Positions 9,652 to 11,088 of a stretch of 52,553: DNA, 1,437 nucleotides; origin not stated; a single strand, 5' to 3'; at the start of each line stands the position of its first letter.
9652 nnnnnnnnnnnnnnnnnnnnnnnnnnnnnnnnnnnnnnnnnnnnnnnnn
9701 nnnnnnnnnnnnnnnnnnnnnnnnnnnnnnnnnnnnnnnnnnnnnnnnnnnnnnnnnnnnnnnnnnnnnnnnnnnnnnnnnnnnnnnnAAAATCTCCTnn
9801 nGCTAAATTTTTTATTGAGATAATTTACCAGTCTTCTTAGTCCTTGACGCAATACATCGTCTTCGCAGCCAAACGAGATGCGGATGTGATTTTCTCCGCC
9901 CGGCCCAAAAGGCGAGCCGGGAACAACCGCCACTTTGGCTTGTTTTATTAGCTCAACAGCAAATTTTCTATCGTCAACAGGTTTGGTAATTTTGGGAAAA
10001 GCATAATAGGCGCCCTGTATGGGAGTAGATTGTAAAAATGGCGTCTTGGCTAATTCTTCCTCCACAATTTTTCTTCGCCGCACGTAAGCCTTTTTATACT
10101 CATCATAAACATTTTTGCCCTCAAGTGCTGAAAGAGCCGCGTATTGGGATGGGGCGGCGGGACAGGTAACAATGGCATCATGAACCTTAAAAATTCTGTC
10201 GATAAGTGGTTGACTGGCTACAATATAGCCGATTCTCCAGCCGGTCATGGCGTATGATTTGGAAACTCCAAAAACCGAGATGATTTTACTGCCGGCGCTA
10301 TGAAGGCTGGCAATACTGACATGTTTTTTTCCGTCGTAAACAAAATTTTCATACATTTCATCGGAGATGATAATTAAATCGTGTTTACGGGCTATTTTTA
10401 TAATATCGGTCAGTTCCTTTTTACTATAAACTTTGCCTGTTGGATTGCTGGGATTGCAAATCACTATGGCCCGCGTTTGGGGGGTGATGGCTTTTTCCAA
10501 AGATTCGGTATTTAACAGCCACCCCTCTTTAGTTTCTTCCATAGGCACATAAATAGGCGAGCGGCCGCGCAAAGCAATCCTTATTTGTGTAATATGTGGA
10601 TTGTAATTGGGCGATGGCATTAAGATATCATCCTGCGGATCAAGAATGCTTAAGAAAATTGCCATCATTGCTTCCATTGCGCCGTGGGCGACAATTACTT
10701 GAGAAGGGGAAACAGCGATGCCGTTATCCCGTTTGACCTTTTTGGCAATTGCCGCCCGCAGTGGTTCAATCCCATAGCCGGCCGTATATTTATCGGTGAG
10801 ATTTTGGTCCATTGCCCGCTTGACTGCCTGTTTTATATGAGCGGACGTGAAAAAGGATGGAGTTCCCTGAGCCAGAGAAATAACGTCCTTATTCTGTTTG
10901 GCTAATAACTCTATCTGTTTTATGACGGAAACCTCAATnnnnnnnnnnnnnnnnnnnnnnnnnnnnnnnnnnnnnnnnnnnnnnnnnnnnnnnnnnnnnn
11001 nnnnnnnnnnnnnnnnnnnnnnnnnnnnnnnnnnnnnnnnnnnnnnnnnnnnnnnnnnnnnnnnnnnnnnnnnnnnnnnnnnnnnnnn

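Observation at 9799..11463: IlvH (ACT) fused to a class I aminotransferase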

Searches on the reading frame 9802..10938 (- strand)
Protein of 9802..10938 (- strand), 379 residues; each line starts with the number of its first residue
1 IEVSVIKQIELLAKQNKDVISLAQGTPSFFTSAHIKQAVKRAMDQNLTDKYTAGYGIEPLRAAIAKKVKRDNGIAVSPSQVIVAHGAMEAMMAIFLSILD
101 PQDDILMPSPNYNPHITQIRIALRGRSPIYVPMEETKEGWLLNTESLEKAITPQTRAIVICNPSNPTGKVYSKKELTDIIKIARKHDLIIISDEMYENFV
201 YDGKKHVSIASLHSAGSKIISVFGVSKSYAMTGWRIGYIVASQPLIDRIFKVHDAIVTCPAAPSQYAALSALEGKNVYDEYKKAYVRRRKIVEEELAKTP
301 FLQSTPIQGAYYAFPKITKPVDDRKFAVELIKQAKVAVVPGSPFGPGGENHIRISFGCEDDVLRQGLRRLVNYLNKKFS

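Call 10: search_solved_structures(query=window:9802-10938:-, max_evalue=1e-20, show_alignments=2)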
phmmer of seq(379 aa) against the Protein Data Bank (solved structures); distinct sequences matched with E-value up to 1e-20: 58.
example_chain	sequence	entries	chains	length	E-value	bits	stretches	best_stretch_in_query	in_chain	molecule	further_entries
1dju_A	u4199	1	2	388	2.3e-79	270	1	4-375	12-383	AROMATIC AMINOTRANSFERASE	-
1gd9_A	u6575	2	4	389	4.3e-79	269.2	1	4-375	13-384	ASPARTATE AMINOTRANSFERASE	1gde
1b5o_A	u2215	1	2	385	3.2e-64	220.2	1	8-375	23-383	PROTEIN (ASPARTATE AMINOTRANSFERASE)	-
1bkg_A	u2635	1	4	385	3.2e-64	220.2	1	8-375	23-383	ASPARTATE AMINOTRANSFERASE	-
1gc3_A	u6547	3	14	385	5.9e-64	219.3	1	8-375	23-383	ASPARTATE AMINOTRANSFERASE | PROTEIN (ASPARTATE AMINOTRANSFERASE)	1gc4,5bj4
1b5p_A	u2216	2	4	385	6e-64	219.3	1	8-375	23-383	PROTEIN (ASPARTATE AMINOTRANSFERASE) | ASPARTATE AMINOTRANSFERASE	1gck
5bj3_A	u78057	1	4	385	6.1e-64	219.3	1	8-375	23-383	PROTEIN (ASPARTATE AMINOTRANSFERASE)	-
1bjw_A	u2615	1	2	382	6.7e-64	219.2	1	8-372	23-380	ASPARTATE AMINOTRANSFERASE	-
1j32_A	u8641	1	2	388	3.2e-62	213.6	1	12-375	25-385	aspartate aminotransferase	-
4my5_A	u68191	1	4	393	5.6e-62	212.8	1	1-375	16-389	Putative amino acid aminotransferase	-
1xi9_A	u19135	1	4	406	1.8e-60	207.9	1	12-377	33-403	putative transaminase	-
1o4s_A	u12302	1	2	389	9.9e-59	202.2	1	10-376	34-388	Aspartate aminotransferase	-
6f35_A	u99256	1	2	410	1.1e-57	198.7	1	12-371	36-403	Aspartate aminotransferase B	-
8wkj_A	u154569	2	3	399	7.4e-57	196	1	12-373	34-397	Aminotransferase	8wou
5wmk_A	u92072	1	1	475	3.3e-56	193.9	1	12-370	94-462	Bifunctional aspartate aminotransferase and glutamate/aspartate-prephenate aminotransferas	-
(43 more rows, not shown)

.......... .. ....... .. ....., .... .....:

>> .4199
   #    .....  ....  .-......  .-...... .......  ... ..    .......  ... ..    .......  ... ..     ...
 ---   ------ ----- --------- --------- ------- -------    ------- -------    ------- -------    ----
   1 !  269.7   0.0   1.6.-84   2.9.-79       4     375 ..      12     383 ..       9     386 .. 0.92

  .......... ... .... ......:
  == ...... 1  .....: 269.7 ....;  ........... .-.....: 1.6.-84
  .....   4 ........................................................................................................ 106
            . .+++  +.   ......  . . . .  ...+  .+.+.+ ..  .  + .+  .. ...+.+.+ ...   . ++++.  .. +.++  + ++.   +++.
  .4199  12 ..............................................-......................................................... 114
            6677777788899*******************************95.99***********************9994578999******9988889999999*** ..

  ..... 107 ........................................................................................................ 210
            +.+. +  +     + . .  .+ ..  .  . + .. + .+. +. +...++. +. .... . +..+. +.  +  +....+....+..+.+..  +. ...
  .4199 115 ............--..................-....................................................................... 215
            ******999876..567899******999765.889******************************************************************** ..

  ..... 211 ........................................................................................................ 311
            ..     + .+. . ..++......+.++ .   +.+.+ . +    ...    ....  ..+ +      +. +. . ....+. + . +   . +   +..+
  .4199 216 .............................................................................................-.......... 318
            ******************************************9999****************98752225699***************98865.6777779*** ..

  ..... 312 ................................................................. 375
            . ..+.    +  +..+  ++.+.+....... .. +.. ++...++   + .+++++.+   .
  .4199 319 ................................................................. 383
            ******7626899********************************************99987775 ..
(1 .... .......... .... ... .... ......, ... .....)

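Call 23: search_solved_structures(query=window:9802-10938:-, max_evalue=1e-62, show_alignments=5)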
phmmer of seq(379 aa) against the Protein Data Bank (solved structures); distinct sequences matched with E-value up to 1e-62: 8.
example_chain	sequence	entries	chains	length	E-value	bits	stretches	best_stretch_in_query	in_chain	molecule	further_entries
1dju_A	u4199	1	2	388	2.3e-79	270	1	4-375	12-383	AROMATIC AMINOTRANSFERASE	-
1gd9_A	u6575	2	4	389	4.3e-79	269.2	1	4-375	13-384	ASPARTATE AMINOTRANSFERASE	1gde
1b5o_A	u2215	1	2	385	3.2e-64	220.2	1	8-375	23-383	PROTEIN (ASPARTATE AMINOTRANSFERASE)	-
1bkg_A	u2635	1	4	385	3.2e-64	220.2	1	8-375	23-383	ASPARTATE AMINOTRANSFERASE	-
1gc3_A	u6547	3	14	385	5.9e-64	219.3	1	8-375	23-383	ASPARTATE AMINOTRANSFERASE | PROTEIN (ASPARTATE AMINOTRANSFERASE)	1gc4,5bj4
1b5p_A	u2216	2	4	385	6e-64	219.3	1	8-375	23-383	PROTEIN (ASPARTATE AMINOTRANSFERASE) | ASPARTATE AMINOTRANSFERASE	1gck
5bj3_A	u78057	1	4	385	6.1e-64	219.3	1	8-375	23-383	PROTEIN (ASPARTATE AMINOTRANSFERASE)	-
1bjw_A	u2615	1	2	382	6.7e-64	219.2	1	8-372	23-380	ASPARTATE AMINOTRANSFERASE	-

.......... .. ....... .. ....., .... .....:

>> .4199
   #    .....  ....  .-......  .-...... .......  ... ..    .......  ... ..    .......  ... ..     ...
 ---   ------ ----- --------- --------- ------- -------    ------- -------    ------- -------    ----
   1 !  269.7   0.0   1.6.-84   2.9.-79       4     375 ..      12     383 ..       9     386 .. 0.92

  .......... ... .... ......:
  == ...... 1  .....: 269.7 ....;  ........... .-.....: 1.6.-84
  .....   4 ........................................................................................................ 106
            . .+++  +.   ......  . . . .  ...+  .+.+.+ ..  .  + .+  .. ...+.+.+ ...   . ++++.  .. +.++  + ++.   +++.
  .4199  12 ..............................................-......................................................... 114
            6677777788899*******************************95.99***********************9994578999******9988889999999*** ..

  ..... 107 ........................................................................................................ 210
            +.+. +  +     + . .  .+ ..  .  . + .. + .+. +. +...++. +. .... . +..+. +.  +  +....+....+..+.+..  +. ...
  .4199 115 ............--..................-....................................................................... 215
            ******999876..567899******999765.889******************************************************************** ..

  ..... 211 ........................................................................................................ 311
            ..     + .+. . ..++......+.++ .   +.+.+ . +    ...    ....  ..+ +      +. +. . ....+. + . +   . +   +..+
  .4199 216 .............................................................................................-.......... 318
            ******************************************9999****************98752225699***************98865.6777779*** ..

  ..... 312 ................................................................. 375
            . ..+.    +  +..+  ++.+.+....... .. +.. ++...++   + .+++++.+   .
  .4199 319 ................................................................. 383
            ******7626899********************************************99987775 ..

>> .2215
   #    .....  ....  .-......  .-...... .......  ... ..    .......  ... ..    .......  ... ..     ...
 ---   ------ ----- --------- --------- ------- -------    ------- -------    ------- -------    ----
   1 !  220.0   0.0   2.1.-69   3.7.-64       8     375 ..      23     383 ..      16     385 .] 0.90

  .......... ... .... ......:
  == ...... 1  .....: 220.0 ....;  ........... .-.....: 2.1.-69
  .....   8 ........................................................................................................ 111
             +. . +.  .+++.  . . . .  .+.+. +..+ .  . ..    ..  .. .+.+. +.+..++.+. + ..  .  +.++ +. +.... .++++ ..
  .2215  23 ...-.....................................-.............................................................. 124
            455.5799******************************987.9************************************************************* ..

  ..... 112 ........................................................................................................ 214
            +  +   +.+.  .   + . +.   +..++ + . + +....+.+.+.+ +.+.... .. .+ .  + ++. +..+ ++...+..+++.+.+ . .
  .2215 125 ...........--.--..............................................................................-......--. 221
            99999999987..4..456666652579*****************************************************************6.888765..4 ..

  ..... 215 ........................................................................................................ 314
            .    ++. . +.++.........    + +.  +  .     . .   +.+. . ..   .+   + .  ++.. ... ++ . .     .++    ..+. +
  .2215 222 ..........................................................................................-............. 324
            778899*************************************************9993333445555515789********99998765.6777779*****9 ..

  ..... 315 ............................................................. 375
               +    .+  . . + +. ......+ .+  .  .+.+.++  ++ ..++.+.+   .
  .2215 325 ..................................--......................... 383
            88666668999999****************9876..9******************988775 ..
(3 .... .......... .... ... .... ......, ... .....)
